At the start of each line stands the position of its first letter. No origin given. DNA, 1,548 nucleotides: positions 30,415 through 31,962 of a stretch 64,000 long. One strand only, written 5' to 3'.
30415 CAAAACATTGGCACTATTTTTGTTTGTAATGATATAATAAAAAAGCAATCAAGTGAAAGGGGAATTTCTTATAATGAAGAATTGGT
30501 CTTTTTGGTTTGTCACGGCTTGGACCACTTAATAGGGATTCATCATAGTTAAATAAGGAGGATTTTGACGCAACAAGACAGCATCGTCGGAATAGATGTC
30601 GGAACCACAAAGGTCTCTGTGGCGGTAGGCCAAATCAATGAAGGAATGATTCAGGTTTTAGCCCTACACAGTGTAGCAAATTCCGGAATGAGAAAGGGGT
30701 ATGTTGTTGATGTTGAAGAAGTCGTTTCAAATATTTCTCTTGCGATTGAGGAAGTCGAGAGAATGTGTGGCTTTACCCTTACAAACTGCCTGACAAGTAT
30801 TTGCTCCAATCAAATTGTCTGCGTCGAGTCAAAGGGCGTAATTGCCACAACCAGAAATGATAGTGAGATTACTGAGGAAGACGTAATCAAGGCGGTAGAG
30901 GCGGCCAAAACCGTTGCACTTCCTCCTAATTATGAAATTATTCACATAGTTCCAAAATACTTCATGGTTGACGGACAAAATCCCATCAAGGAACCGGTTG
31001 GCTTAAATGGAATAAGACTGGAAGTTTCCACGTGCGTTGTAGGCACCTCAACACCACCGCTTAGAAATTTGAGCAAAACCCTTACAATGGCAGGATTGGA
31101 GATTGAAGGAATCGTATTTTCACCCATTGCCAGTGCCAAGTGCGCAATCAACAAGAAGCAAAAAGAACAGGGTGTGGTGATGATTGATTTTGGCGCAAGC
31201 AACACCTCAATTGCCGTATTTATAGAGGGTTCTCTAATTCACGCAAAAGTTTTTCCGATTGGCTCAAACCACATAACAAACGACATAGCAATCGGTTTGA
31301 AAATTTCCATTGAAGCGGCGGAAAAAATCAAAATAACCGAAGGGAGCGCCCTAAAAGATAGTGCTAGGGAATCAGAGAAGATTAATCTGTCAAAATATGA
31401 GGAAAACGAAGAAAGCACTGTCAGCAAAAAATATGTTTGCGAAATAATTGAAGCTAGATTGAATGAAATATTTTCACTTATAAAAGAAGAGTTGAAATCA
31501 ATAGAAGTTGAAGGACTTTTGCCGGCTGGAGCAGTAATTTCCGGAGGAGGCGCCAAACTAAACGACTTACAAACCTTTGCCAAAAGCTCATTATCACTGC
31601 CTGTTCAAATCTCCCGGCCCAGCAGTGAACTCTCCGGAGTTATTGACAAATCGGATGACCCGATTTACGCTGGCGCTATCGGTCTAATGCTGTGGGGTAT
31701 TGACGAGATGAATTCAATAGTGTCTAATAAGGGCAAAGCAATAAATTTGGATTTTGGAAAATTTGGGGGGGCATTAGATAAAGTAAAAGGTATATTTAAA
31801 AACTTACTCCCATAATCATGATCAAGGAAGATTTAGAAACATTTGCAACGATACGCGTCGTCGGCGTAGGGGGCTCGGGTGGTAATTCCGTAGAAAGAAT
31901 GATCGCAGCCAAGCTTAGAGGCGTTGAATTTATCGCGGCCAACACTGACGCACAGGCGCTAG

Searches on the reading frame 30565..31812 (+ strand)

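Call 80: search_protein_families(library=pfam, proteins=[window:30565-31812:+], max_evalue=0.00001)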
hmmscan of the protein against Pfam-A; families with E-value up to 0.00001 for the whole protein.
window:30565-31812:+ (416 aa): 4 families
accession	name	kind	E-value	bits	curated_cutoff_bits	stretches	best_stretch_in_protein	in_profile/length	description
PF14450.12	FtsA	-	5.4e-36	124.2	31.8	1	205-373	1-127/127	Cell division protein FtsA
PF02491.25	SHS2_FTSA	-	9e-23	80.9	25.4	1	83-159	3-78/79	SHS2 domain inserted in FTSA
PF06723.19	MreB_Mbl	-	1.9e-14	53.7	27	1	184-351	127-305/327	MreB/Mbl protein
PF11104.14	PilM_2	-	4.1e-08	33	27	0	194-259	172-237/340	Type IV pilus assembly protein PilM;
